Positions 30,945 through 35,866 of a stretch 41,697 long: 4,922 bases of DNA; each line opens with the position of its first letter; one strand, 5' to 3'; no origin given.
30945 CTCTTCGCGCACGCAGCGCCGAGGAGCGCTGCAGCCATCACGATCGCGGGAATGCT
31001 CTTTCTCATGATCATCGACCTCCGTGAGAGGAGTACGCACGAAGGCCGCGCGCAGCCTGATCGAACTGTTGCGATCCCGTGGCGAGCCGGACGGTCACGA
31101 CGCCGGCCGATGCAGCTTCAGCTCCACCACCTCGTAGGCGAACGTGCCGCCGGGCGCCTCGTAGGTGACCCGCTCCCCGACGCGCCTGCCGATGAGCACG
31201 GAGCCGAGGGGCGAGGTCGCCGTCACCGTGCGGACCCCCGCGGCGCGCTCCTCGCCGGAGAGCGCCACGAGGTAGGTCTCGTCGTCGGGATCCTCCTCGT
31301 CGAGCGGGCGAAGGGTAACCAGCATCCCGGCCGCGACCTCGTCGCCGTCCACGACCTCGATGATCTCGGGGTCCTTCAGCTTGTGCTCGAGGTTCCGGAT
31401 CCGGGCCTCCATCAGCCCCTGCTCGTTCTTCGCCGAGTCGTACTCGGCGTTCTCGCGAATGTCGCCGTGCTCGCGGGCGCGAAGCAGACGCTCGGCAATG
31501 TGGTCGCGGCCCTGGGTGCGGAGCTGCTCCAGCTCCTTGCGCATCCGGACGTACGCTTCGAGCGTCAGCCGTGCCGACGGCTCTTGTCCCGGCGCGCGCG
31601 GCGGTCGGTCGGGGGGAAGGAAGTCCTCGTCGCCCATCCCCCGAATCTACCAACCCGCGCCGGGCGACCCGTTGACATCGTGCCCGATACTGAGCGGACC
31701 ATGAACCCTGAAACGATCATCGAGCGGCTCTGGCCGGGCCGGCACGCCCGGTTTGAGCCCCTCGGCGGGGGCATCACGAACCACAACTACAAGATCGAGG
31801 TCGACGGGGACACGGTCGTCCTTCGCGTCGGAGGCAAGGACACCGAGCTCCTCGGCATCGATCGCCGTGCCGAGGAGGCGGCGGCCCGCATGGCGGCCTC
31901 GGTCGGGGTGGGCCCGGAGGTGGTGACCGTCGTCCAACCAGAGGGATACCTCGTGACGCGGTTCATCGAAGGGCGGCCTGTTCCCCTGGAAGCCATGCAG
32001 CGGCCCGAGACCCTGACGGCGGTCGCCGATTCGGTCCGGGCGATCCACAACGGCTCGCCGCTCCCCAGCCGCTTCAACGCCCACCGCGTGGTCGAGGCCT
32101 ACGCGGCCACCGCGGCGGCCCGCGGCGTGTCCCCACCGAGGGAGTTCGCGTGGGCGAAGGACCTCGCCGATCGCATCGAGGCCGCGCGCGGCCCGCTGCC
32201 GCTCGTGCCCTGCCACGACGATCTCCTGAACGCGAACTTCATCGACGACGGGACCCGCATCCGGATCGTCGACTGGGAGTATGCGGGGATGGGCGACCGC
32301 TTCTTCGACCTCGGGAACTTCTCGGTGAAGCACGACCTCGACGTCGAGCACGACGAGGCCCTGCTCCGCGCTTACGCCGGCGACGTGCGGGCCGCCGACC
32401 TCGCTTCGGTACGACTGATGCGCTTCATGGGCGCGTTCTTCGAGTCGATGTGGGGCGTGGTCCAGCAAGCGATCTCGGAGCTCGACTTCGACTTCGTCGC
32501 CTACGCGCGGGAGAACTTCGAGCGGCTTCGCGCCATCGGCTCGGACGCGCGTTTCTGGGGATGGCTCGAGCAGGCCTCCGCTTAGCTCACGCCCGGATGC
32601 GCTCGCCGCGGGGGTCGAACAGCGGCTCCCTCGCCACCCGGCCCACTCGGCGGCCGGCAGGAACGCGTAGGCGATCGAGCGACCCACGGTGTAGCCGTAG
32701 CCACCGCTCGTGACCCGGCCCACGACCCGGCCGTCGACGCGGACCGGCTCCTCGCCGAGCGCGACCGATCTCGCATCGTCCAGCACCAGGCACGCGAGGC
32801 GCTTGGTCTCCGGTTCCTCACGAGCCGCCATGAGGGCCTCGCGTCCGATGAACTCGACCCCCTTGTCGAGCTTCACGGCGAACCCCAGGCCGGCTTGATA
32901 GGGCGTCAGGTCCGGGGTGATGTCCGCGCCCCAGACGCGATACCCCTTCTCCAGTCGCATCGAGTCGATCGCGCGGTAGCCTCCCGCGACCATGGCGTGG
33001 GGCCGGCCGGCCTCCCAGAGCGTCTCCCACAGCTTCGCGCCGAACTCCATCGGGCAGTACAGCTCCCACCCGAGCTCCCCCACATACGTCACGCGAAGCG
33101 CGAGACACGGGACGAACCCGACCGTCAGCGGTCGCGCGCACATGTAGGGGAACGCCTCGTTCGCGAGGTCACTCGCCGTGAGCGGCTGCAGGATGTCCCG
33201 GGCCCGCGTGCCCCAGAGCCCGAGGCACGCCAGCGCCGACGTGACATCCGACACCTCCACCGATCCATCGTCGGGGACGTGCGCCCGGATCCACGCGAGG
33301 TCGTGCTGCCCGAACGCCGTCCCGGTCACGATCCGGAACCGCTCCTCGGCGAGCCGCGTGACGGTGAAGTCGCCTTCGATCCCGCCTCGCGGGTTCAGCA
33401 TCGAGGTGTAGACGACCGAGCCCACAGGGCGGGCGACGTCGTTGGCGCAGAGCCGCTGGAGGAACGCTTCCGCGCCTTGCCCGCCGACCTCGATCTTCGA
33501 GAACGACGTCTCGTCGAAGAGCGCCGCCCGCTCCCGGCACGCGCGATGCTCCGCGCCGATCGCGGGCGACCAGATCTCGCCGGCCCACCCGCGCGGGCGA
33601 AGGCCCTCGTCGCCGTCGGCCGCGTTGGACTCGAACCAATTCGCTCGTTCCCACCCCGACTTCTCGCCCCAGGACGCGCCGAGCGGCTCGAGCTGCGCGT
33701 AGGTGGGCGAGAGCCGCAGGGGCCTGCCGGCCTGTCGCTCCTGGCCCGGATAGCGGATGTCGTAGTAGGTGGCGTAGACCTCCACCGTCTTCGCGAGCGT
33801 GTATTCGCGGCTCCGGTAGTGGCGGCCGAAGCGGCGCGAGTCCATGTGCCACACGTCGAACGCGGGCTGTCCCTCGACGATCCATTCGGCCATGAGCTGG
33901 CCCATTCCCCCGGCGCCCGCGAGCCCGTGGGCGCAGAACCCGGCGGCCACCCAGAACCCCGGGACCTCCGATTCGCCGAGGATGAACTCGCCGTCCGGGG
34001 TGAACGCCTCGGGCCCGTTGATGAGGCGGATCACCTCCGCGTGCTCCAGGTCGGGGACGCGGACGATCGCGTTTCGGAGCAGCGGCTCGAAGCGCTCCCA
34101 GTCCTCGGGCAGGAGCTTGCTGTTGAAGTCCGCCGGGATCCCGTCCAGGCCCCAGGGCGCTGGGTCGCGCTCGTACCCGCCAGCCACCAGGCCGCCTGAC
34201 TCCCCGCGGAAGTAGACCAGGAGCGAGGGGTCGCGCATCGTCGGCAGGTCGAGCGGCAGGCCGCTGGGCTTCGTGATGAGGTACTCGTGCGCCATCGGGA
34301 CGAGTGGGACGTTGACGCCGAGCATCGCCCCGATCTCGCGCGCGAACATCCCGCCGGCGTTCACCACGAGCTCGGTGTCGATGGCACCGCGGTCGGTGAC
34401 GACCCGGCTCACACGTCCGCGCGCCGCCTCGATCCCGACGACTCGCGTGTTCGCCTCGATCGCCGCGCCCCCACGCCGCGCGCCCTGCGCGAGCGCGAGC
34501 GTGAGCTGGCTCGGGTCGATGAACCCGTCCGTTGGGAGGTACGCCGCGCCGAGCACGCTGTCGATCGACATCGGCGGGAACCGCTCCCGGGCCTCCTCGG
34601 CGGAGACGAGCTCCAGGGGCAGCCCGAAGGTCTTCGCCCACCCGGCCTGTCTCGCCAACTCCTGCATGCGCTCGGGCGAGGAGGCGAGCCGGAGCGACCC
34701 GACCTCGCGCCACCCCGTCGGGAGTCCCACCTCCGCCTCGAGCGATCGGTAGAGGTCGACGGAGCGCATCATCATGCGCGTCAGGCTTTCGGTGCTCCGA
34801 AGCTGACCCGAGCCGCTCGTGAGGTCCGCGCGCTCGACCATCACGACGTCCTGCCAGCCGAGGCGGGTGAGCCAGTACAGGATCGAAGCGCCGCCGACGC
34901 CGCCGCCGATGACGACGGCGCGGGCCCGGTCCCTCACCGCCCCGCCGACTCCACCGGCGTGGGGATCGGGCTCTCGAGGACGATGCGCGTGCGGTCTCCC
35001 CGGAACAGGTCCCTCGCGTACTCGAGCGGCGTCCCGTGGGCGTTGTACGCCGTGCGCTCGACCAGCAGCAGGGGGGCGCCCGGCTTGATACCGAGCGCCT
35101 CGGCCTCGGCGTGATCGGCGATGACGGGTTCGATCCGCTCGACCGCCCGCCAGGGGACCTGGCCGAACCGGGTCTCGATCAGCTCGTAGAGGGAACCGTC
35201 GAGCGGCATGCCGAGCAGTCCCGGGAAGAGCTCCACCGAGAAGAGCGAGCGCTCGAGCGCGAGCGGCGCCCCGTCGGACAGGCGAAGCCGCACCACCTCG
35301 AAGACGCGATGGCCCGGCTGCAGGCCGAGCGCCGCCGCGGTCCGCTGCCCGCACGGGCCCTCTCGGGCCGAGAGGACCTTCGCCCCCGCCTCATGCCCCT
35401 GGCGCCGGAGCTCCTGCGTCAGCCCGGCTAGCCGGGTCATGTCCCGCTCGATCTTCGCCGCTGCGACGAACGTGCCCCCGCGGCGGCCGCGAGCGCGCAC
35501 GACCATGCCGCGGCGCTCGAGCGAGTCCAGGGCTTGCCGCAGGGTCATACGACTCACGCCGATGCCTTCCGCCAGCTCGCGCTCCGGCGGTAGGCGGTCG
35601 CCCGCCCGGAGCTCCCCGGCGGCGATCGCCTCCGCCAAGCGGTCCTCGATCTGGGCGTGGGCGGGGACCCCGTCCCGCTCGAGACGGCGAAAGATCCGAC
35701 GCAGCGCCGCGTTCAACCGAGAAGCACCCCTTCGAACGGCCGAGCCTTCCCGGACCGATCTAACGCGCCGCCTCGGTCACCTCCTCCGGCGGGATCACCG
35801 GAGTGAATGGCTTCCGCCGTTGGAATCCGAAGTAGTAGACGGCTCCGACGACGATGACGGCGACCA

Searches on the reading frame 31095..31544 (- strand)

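Call 27: search_protein_families(library=pfam, proteins=[window:31095-31544:-], max_evalue=0.0001)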
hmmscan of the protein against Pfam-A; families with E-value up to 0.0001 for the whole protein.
window:31095-31544:- (149 aa): 2 families
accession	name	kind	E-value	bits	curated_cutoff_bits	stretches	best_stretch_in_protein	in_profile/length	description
PF03449.20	GreA_GreB_N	-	1.3e-19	70.6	24.5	1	1-60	11-70/71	Transcription elongation factor, N-terminal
PF01272.25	GreA_GreB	-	6.4e-12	45.7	26.9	1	67-142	3-75/77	Transcription elongation factor, GreA/GreB, C-term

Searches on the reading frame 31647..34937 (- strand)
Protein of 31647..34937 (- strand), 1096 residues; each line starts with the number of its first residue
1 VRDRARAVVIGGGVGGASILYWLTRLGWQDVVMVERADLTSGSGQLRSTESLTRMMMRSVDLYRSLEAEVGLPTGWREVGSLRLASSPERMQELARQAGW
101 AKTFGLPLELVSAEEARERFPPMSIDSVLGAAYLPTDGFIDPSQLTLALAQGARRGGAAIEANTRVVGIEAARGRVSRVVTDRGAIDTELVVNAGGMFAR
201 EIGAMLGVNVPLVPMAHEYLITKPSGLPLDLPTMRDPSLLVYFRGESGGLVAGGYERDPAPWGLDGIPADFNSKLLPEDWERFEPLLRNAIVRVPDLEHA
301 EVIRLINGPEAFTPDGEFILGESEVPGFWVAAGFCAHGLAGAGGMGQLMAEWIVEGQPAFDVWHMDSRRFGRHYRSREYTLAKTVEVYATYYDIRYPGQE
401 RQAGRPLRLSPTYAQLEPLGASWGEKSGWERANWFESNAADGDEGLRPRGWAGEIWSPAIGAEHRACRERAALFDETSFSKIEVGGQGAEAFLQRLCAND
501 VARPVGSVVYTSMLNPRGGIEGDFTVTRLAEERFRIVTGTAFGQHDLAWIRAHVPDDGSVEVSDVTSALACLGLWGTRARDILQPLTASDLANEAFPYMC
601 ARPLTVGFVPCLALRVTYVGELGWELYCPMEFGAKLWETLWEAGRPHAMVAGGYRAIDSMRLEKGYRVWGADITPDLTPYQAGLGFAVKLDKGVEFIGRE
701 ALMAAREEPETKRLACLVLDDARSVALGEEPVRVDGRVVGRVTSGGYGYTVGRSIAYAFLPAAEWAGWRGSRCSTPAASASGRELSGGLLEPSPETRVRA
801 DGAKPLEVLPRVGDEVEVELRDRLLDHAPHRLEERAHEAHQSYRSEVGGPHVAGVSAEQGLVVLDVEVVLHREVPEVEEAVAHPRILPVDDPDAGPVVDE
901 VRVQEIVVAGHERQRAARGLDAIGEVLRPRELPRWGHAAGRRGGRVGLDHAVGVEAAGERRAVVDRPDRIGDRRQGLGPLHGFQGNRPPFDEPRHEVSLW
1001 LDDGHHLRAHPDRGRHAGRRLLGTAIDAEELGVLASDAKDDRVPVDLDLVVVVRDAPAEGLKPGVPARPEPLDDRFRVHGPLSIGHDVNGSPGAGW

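Call 28: search_protein_families(library=pfam, proteins=[window:31647-34937:-], max_evalue=0.0001)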
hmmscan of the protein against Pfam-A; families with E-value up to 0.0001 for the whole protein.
window:31647-34937:- (1096 aa): 4 families
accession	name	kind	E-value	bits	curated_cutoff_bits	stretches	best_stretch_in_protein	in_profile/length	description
PF01571.26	GCV_T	-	1e-81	274.4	25.6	1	413-687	2-255/255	Aminomethyltransferase folate-binding domain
PF01266.30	DAO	-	4.6e-63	214.3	27.9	1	7-352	2-353/353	FAD dependent oxidoreductase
PF16350.10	FAO_M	-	3.5e-17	62.8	27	1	355-410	1-56/56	FAD dependent oxidoreductase central domain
PF08669.17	GCV_T_C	-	6.1e-15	55.3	25.9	1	712-765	1-54/80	Glycine cleavage T-protein C-terminal barrel domain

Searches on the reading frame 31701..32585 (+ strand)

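Call 28: search_protein_families(library=pfam, proteins=[window:31701-32585:+], max_evalue=0.0001)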
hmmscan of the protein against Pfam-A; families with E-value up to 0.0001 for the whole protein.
window:31701-32585:+ (294 aa): 2 families
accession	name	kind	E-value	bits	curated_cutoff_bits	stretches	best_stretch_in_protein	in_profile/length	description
PF01633.27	Choline_kinase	-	1.4e-21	77.5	29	1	19-214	2-210/300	Choline/ethanolamine kinase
PF01636.29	APH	-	2.7e-18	67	23.2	1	18-232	2-231/239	Phosphotransferase enzyme family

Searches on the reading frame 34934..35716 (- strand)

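Call 28: search_protein_families(library=pfam, proteins=[window:34934-35716:-], max_evalue=0.0001)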
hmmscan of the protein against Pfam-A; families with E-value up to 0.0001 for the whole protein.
window:34934-35716:- (260 aa): 3 families
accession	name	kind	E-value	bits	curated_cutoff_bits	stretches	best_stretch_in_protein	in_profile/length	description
PF07702.18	UTRA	-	2.6e-40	137.9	23.8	1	106-243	2-140/141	UTRA domain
PF00392.27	GntR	-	1.1e-20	73.4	27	1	21-84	3-64/64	Bacterial regulatory proteins, gntR family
PF08279.18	HTH_11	-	9.7e-05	22.6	25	0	47-80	20-53/55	HTH domain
